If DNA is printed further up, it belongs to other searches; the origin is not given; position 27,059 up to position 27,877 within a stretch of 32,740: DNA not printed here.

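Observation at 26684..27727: Extremely AT-rich two-gene operon: YfbU-family protein plus membrane-anchored coiled-coil protein — candidate uncharacterised defence/abortive-infection-like module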

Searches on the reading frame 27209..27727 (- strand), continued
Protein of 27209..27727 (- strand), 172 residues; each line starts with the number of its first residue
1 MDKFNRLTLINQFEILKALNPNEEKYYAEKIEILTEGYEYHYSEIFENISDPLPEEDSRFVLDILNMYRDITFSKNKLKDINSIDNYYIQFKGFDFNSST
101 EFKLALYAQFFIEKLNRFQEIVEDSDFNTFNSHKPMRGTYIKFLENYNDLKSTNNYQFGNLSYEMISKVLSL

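Call 52: search_protein_families(library=pfam, alignment_id=A4, max_evalue=0.1)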
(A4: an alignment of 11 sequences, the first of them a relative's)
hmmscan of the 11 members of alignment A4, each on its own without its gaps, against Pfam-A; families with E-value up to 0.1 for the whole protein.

A. member 1, L021:5486-5980:+ (165 aa): 1 family
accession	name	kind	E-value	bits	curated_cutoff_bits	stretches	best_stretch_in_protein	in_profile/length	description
PF01401.24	Peptidase_M2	-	0.0059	15.7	23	1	21-144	67-190/581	Angiotensin-converting enzyme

B. families by the number of members that match (of 11 scanned): 7 families
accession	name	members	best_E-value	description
PF21204.3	Ebp1_C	2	0.00091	Ell binding protein Ebp1, C-terminal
PF01401.24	Peptidase_M2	1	0.0059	Angiotensin-converting enzyme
PF14023.12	Bestrophin-like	1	0.011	Bestrophin-like domain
PF13097.11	CENP-U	1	0.025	CENP-A nucleosome associated complex (NAC) subunit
PF11957.13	efThoc1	1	0.05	THO complex subunit 1 transcription elongation factor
PF15666.10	HGAL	1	0.067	Germinal center-associated lymphoma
PF18181.6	SLATT_1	1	0.081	SMODS and SLOG-associating 2TM effector domain 1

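Call 53: search_protein_families(library=pfam, proteins=[L033:4271-4984:+, L035:4266-4979:+, L036:4264-4974:+, L042:346-1062:+, L028:4261-4977:+, L025:51-746:+, L040:5509-6210:+, L048:5525-6388:+, L058:981-1889:+, L042:1630-2637:+], max_evalue=0.01)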
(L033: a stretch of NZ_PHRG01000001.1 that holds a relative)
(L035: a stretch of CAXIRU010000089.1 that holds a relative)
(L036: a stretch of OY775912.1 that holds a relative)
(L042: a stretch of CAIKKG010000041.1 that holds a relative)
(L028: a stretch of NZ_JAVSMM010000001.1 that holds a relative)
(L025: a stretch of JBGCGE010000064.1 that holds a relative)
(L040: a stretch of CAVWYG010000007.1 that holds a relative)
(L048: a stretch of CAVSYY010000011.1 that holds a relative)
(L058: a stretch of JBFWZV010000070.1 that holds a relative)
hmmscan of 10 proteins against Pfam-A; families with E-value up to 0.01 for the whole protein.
L033:4271-4984:+ (237 aa): 1 family
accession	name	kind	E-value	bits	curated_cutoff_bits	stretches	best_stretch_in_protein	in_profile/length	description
PF08867.16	FRG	-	1.7e-19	71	25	1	23-106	2-90/94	FRG domain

L035:4266-4979:+ (237 aa): 1 family
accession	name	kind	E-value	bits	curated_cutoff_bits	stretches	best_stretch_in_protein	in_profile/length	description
PF08867.16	FRG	-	1.3e-19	71.3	25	1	23-105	2-89/94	FRG domain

L036:4264-4974:+ (236 aa): 1 family
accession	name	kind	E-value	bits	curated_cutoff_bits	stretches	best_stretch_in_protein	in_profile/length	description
PF08867.16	FRG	-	1.1e-19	71.6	25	1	23-104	2-88/94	FRG domain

L042:346-1062:+ (238 aa): 1 family
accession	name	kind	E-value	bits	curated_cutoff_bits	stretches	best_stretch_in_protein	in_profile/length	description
PF08867.16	FRG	-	7.7e-20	72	25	1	23-106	2-90/94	FRG domain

L028:4261-4977:+ (238 aa): 1 family
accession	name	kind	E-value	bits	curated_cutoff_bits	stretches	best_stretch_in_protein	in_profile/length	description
PF08867.16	FRG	-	5.5e-18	66.1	25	1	25-104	4-88/94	FRG domain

L025:51-746:+ (231 aa): 4 families
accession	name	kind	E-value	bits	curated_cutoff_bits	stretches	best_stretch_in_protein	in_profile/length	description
PF13561.12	adh_short_C2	-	2.5e-77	260.1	27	1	1-226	16-236/236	Enoyl-(Acyl carrier protein) reductase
PF00106.31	adh_short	-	2.8e-15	56.7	26.6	1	3-170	22-186/195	short chain dehydrogenase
PF23441.1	SDR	-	0.00016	21.6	27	1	32-169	64-197/258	SDR-like rossmann domain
PF12241.14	Enoyl_reductase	-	0.0048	16.7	22.1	0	112-174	136-200/236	Trans-2-enoyl-CoA reductase catalytic region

L040:5509-6210:+ (233 aa): 0 families

L048:5525-6388:+ (287 aa): 1 family
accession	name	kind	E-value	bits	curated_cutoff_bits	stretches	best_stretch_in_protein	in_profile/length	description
PF14337.13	Abi_alpha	-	5.9e-21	75.8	29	1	101-283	22-196/196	Abortive infection alpha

L058:981-1889:+ (302 aa): 2 families
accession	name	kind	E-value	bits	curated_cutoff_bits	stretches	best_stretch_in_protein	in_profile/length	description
PF14355.11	Abi_C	-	3.7e-20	72.3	24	1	206-285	3-82/83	Abortive infection C-terminus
PF18860.6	AbiJ_NTD3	-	0.00082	19.3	32.5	1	78-129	78-128/167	AbiJ N-terminal domain 3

L042:1630-2637:+ (335 aa): 1 family
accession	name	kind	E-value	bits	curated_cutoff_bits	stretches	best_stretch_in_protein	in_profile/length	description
PF08239.17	SH3_3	-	0.002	18.7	27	1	274-324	2-48/54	Bacterial SH3 domain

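Call 54: search_protein_families(library=padloc, proteins=[L033:4271-4984:+, L035:4266-4979:+, L025:51-746:+, L021:5486-5980:+, L024:5487-5984:+, L003:4529-5041:+, L017:4531-5031:+, L040:5509-6210:+, L048:5525-6388:+, L058:981-1889:+], max_evalue=0.01)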
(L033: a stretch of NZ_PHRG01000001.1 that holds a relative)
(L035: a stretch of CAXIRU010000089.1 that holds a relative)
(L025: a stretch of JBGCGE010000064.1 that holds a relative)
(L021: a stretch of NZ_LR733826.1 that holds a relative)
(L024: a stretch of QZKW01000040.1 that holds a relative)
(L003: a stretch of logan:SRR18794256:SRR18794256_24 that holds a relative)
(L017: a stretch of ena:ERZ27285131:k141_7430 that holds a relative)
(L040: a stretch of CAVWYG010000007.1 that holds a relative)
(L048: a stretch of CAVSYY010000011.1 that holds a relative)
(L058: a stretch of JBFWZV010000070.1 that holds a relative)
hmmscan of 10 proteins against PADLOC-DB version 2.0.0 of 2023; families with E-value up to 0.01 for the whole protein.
L033:4271-4984:+ (237 aa): 14 families
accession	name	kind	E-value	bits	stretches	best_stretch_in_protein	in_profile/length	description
PDLC04938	PDC-S15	-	1.4e-41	140.8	1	3-236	47-270/276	-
PDLC04936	PDC-S15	-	7.6e-33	112.2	2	6-118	29-140/300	-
PDLC04933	PDC-S15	-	1.2e-31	108.2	2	7-118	15-124/286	-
PDLC04937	PDC-S15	-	2e-25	87.9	1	2-235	18-247/254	-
PDLC04927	PDC-S15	-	6e-17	59.6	1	7-101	21-115/422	-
PDLC04929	PDC-S15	-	1.4e-14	52.7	1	14-117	22-141/308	-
PDLC04931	PDC-S15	-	2.4e-14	51.8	1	6-234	50-270/282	-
PDLC04940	PDC-S15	-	6.8e-12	43.6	1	78-231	129-262/280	-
PDLC04926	PDC-S15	-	8.9e-12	42.7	1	21-115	31-129/300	-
PDLC04934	PDC-S15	-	1.9e-10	38.4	1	2-127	40-177/416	-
PDLC04930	PDC-S15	-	8.8e-10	36.1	1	25-103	28-113/380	-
PDLC04939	PDC-S15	-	3.1e-09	34.2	1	11-101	19-108/487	-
PDLC04932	PDC-S15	-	2.7e-06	25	1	67-112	104-149/324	-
PDLC04935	PDC-S15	-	5.9e-05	20.1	1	3-118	119-242/535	-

L035:4266-4979:+ (237 aa): 13 families
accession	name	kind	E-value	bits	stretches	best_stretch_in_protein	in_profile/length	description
PDLC04938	PDC-S15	-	7.2e-40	135.1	1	3-236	47-270/276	-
PDLC04936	PDC-S15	-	1.9e-34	117.4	2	5-120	28-142/300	-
PDLC04933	PDC-S15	-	4.5e-34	116.2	2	5-118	13-124/286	-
PDLC04937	PDC-S15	-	3.2e-25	87.2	1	2-235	18-247/254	-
PDLC04927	PDC-S15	-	2.5e-18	64.2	1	5-100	19-114/422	-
PDLC04931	PDC-S15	-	1.4e-16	59.1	1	9-231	53-267/282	-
PDLC04940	PDC-S15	-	3.4e-14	51.1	1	24-228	57-259/280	-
PDLC04929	PDC-S15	-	1.2e-13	49.6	1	3-118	8-142/308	-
PDLC04930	PDC-S15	-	2e-12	44.8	1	22-107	25-117/380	-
PDLC04934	PDC-S15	-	2.1e-10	38.2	1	2-130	40-180/416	-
PDLC04926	PDC-S15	-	1.8e-09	35.1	1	7-105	12-121/300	-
PDLC04939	PDC-S15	-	4.6e-09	33.7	1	22-101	30-108/487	-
PDLC04932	PDC-S15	-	2.5e-05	21.8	1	64-106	101-143/324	-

L025:51-746:+ (231 aa): 0 families

L021:5486-5980:+ (165 aa): 0 families

L024:5487-5984:+ (166 aa): 0 families

L003:4529-5041:+ (171 aa): 0 families

L017:4531-5031:+ (167 aa): 0 families

L040:5509-6210:+ (233 aa): 0 families

L048:5525-6388:+ (287 aa): 3 families
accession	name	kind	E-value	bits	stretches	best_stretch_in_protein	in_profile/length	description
PDLC05024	PDC-S47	-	3.9e-08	31.1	1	82-284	59-261/265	-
PDLC05025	PDC-S47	-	9e-08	30.2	1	98-247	78-216/263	-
PDLC05026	PDC-S47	-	1.3e-06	26.2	1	105-166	75-138/257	-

L058:981-1889:+ (302 aa): 1 family
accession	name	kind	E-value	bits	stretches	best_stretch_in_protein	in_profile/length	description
PDLC02347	AbiJ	-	4.9e-16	57.3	1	95-287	100-276/281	AbiJ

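Call 57: search_solved_structures(query=A2, max_evalue=0.01, show_alignments=1)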
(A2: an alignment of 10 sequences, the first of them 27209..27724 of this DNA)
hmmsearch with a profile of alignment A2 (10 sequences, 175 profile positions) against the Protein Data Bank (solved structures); distinct sequences matched with E-value up to 0.01: 2.
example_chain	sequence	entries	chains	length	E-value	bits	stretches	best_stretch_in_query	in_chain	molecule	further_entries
4lr3_A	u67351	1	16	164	3.1e-33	118.3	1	1-174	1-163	protein YfbU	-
1wpb_A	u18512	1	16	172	3.7e-33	118.1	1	1-174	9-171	hypothetical protein yfbU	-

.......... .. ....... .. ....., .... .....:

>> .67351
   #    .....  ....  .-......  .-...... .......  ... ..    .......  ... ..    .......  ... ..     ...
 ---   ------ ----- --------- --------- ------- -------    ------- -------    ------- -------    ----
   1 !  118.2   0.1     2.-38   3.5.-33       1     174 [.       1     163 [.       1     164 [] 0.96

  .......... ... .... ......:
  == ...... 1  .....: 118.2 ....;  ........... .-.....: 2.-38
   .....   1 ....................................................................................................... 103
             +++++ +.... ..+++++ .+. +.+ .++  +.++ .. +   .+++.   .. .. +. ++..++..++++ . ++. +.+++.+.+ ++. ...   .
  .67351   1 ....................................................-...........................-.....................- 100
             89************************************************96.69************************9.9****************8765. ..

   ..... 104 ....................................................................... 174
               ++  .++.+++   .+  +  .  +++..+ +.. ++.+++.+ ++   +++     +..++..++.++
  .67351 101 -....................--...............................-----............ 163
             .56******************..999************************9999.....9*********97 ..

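Call 66: find_homologous_proteins(query=A2, max_evalue=1e-8)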
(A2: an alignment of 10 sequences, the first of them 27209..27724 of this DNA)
Query A2 (10 sequences) (171 aa, profile of the alignment): 472 proteins with E <= 1e-8 among 4006 candidates; the best 120 are listed.
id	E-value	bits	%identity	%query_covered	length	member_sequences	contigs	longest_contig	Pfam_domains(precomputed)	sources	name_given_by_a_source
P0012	4.4e-76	273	57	99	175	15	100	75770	PF03887.20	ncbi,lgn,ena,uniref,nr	ncbi:YfbU family protein [Enterococcus faecium]|uniref:YfbU family protein n=1 Tax=Enterococcus faec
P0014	8.8e-76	272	56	99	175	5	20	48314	PF03887.20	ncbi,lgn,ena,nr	ncbi:YfbU family protein [Enterococcus hirae]|nr:YfbU family protein [Enterococcus hirae] EMF0215912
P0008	1.9e-74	267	58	99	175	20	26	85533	PF03887.20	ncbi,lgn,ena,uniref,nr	ncbi:TPA: YfbU family protein [Enterococcus faecium]|uniref:YfbU family protein n=1 Tax=Enterococcus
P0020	3.5e-73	263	53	99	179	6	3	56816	PF03887.20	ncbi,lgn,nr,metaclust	ncbi:YfbU domain protein [Enterococcus faecium 13.SD.W.09]|nr:YfbU domain protein [Enterococcus faec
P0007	2.8e-72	260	58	99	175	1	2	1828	PF03887.20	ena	-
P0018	1.2e-71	258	53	99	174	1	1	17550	PF03887.20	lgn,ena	-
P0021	8.7e-71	255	51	99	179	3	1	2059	PF03887.20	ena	-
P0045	3.4e-68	247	55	99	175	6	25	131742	PF03887.20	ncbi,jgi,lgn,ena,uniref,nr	ncbi:YfbU family protein (plasmid) [Enterococcus avium]|jgi:uncharacterized protein YfbU (UPF0304 fa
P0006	8.8e-68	246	100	93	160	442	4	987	PF03887.20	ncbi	ncbi:TPA: YfbU family protein, partial [Enterococcus faecium]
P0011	1.4e-67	245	58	99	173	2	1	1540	PF03887.20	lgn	-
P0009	6.8e-67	243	57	99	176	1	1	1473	PF03887.20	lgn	-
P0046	6.4e-65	236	52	99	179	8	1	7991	PF03887.20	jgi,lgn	-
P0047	1.4e-64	235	50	98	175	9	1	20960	PF03887.20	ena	-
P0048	6.6e-64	233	51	99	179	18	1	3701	PF03887.20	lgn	-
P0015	3.7e-63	231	58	96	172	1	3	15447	PF03887.20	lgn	-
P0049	9.9e-63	229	53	97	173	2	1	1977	PF03887.20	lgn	-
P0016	1.1e-60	223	56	96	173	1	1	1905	PF03887.20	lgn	-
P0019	5.6e-60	220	52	97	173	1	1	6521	PF03887.20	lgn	-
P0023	1.1e-59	219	52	97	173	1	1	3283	PF03887.20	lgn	-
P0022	6.5e-59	217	52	99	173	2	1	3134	PF03887.20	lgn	-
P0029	2.2e-58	215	41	87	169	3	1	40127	PF03887.20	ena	-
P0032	1.5e-57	212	38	95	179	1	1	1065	PF03887.20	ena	-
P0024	1.1e-56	209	61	77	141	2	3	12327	PF03887.20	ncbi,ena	ncbi:YfbU family protein [Enterococcus casseliflavus]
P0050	6.9e-56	207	48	94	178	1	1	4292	PF03887.20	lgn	-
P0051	8.9e-55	203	42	87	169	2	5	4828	PF03887.20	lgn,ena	-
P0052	3.3e-52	195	41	87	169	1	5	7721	PF03887.20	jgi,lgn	-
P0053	9.3e-51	190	36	97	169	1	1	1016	PF03887.20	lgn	-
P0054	1.1e-50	190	39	87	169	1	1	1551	PF03887.20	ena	-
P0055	3.2e-50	188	38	88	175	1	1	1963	PF03887.20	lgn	-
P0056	1.2e-48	183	39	91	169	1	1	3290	PF03887.20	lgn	-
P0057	1.6e-48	183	40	88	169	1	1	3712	PF03887.20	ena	-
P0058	2.7e-48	182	42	99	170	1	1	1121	PF03887.20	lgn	-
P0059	3.2e-48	182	39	87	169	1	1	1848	PF03887.20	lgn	-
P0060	6.1e-48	181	40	84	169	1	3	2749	PF03887.20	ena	-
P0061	9.6e-48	180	38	99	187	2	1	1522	PF03887.20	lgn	-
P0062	2.4e-47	179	37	83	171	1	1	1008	PF03887.20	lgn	-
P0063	2.9e-47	179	39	87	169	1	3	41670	PF03887.20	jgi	jgi:uncharacterized protein YfbU (UPF0304 family)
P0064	4.5e-47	178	37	98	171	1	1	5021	PF03887.20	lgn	-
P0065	4.6e-47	178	38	88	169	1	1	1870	PF03887.20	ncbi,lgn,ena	-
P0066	8.6e-47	177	42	84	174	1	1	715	PF03887.20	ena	-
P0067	1.2e-46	177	36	87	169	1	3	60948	PF03887.20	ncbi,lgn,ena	-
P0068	1.4e-46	177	39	94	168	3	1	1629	PF03887.20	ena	-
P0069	1.5e-46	176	41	85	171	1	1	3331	PF03887.20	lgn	-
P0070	1.9e-46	176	41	99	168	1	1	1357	PF03887.20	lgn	-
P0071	2.3e-46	176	32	98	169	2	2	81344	PF03887.20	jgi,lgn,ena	-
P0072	2.6e-46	176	38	77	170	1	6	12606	PF03887.20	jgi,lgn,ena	jgi:uncharacterized protein YfbU (UPF0304 family)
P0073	3.4e-46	175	38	91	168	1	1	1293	PF03887.20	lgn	-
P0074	4.6e-46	175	42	99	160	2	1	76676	PF03887.20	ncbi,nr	ncbi:TPA: hypothetical protein IUD81_002668 [Enterococcus faecalis]|nr:hypothetical protein [Enteroc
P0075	6.0e-46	175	43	99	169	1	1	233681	PF03887.20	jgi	jgi:uncharacterized protein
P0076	6.9e-46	174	41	99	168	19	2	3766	PF03887.20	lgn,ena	-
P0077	1.0e-45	174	40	86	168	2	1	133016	PF03887.20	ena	-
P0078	1.3e-45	173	39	87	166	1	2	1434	PF03887.20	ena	-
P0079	1.3e-45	173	40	98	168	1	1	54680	PF03887.20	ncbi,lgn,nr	ncbi:MAG TPA: YfbU family protein [Verrucomicrobiales bacterium]|nr:YfbU family protein [Verrucomicr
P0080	1.4e-45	173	37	89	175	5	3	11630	PF03887.20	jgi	jgi:uncharacterized protein YfbU (UPF0304 family)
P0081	1.5e-45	173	38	81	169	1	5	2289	PF03887.20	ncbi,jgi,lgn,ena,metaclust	metaclust:\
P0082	1.6e-45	173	39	87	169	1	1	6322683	PF03887.20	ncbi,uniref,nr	ncbi:YfbU family protein [Pseudomonas fluorescens]|uniref:YfbU family protein n=1 Tax=Pseudomonas fl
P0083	1.6e-45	173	40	92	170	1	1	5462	PF03887.20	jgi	jgi:uncharacterized protein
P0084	1.7e-45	173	42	87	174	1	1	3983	PF03887.20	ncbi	-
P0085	1.8e-45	173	35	90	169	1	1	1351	PF03887.20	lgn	-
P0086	1.9e-45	173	34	87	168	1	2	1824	PF03887.20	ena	-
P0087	2.1e-45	173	35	85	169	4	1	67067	PF03887.20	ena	-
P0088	2.4e-45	173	37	99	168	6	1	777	PF03887.20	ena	-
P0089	2.4e-45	173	39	99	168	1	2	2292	PF03887.20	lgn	-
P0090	2.6e-45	172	36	85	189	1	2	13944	PF03887.20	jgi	jgi:uncharacterized protein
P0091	2.9e-45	172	40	99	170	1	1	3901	PF03887.20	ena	-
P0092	3.0e-45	172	37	88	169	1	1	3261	PF03887.20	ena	-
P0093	3.0e-45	172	39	99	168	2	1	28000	PF03887.20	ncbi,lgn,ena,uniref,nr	ncbi:YfbU family protein [Psychrobacter fozii]|uniref:YfbU-like protein n=1 Tax=Psychrobacter fozii 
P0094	3.0e-45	172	37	88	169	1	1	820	PF03887.20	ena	-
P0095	3.6e-45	172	33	89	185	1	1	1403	PF03887.20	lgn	-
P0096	3.7e-45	172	35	85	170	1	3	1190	PF03887.20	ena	-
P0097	4.9e-45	172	40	83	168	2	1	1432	PF03887.20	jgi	jgi:uncharacterized protein YfbU (UPF0304 family)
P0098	5.1e-45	171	38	98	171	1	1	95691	PF03887.20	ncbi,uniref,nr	ncbi:hypothetical protein GCM10011391_28140 [Pullulanibacillus camelliae]|uniref:YfbU family protein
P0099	5.3e-45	171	37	96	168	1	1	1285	PF03887.20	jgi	-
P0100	5.3e-45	171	41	86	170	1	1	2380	PF03887.20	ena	-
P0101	5.3e-45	171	38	85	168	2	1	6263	PF03887.20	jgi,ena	-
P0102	5.7e-45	171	35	90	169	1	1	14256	PF03887.20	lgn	-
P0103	6.2e-45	171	40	85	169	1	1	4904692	PF03887.20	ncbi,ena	-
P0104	6.3e-45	171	42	83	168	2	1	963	PF03887.20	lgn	-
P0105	6.7e-45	171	39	85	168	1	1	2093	PF03887.20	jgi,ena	-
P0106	7.9e-45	171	41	98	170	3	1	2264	PF03887.20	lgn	-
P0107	8.1e-45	171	40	87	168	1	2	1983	PF03887.20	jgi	jgi:uncharacterized protein YfbU (UPF0304 family)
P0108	8.8e-45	171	42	87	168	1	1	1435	PF03887.20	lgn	-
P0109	9.1e-45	171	40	87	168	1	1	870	PF03887.20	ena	-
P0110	9.7e-45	171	41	88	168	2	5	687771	PF03887.20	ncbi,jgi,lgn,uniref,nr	ncbi:MAG: YfbU family protein [Aromatoleum sp.]|jgi:uncharacterized protein YfbU (UPF0304 family)|un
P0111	1.0e-44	170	43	87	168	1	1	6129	PF03887.20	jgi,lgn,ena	-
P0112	1.1e-44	170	41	86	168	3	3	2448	PF03887.20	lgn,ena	-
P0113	1.3e-44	170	38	86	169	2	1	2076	PF03887.20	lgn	-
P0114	1.6e-44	170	41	91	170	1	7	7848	PF03887.20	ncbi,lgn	-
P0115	1.6e-44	170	40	98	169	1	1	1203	PF03887.20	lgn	-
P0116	1.6e-44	170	43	86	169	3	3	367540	PF03887.20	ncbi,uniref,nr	ncbi:YfbU family protein [Acinetobacter sp. NIPH1876]|uniref:YfbU family protein n=1 Tax=Acinetobact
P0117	1.6e-44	170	39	87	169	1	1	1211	PF03887.20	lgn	-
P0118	1.7e-44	170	40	98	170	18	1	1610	PF03887.20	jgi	jgi:uncharacterized protein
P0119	1.7e-44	170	48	84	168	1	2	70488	PF03887.20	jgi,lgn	jgi:uncharacterized protein YfbU (UPF0304 family)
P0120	2.2e-44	169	34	97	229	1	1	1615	PF03887.20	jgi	-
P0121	2.3e-44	169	35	90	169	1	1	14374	PF03887.20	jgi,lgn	jgi:uncharacterized protein YfbU (UPF0304 family)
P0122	2.4e-44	169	35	87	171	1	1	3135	PF03887.20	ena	-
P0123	2.7e-44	169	40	91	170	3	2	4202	PF03887.20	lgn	-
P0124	2.8e-44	169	41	83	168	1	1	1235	PF03887.20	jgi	jgi:uncharacterized protein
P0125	3.3e-44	169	35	88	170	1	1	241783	PF03887.20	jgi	jgi:uncharacterized protein YfbU (UPF0304 family)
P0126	3.3e-44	169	38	83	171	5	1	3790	PF03887.20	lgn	-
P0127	3.5e-44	169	40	89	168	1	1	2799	PF03887.20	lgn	-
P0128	3.5e-44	169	38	98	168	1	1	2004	PF03887.20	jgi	jgi:uncharacterized protein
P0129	3.5e-44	169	37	89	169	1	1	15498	PF03887.20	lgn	-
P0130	4.1e-44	169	40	90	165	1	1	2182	PF03887.20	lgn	-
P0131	4.4e-44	168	35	91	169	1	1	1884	PF03887.20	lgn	-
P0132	4.5e-44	168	40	87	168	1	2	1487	PF03887.20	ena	-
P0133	4.5e-44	168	37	98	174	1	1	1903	PF03887.20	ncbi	-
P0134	5.2e-44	168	39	99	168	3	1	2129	PF03887.20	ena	-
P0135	6.2e-44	168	37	99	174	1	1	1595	PF03887.20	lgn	-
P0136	6.4e-44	168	36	89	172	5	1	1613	PF03887.20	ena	-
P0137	6.5e-44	168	40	98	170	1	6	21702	PF03887.20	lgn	-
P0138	6.6e-44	168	40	87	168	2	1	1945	PF03887.20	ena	-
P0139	7.0e-44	168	41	98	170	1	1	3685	PF03887.20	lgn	-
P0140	7.9e-44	168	40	87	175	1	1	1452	PF03887.20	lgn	-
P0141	9.0e-44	167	41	84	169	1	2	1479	PF03887.20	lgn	-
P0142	9.1e-44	167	39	87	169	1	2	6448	PF03887.20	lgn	-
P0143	9.7e-44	167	44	84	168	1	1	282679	PF03887.20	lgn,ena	-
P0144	1.1e-43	167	39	92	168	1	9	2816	PF03887.20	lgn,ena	-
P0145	1.2e-43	167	38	86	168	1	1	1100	PF03887.20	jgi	jgi:hypothetical protein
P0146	1.2e-43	167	42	87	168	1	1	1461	PF03887.20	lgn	-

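Call 67: search_dna_similar(query=window:27209-27727:-, collection=phages, mode=protein, max_rows=30, max_evalue=0.001)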
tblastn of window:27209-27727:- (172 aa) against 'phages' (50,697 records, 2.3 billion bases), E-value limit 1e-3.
Records with a match: 1; places in all: 1; records where one place covers at least 80% of the query: 0.
Best place of each record, by identity: <60% 1.
By first word of the organism name: Lactococcus 1.
By host as written in the record: Lactococcus garvieae strain TB25 1.
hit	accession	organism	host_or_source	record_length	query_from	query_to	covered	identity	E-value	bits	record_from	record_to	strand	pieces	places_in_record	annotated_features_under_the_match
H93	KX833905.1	Lactococcus phage PLg-TB25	Lactococcus garvieae strain TB25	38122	6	123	69%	34.7%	3e-8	57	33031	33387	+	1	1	hypothetical protein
